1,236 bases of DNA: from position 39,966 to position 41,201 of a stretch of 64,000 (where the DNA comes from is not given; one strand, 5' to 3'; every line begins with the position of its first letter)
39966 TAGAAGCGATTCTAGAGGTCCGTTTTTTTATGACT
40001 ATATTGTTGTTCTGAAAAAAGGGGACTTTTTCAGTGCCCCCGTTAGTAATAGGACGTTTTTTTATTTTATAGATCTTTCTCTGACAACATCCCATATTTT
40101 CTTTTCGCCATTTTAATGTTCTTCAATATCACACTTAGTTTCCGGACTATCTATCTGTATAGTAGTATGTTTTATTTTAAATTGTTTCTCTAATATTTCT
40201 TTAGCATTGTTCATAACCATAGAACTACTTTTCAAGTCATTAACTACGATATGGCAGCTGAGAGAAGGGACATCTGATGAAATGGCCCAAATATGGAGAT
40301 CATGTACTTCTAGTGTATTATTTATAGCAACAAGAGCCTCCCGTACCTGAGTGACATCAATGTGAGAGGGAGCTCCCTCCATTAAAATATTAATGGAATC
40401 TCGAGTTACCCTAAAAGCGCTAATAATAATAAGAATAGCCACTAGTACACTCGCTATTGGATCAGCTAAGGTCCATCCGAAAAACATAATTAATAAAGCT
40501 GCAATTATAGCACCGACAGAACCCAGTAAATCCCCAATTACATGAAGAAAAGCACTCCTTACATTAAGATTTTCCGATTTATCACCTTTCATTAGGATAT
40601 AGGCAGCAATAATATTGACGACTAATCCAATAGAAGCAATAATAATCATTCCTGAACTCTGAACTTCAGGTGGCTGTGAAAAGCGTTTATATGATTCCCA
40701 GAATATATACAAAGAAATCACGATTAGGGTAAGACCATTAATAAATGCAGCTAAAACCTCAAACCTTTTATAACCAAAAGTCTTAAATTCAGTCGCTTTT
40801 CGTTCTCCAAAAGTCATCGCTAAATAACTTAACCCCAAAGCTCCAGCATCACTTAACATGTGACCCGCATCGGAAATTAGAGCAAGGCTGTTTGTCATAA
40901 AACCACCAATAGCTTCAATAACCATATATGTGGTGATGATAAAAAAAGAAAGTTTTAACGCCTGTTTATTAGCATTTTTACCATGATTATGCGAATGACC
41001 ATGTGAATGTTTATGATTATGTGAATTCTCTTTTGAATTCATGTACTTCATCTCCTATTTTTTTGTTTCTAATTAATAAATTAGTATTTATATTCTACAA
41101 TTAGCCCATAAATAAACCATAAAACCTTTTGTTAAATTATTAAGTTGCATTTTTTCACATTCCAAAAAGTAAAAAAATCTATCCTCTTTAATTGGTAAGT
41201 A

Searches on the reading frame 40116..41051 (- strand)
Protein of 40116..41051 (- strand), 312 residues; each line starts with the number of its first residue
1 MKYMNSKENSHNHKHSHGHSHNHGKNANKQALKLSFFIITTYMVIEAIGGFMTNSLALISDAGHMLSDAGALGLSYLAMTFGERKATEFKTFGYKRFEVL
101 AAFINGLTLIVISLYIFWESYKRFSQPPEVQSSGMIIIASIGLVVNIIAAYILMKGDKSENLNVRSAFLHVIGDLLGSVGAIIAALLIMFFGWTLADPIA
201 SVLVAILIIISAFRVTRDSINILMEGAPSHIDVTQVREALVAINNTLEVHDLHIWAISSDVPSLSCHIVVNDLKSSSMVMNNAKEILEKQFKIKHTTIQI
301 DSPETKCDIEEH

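Call 82: search_protein_families(library=pfam, proteins=[window:40116-41051:-], max_evalue=0.0001)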
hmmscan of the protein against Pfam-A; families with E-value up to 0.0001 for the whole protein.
window:40116-41051:- (312 aa): 2 families
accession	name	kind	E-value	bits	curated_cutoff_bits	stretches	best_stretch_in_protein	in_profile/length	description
PF01545.26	Cation_efflux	-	1.1e-46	159.5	26.6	1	32-224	1-198/198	Cation efflux family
PF16916.11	ZT_dimer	-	7.3e-13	48.8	26.7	1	228-301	1-76/78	Dimerisation domain of Zinc Transporter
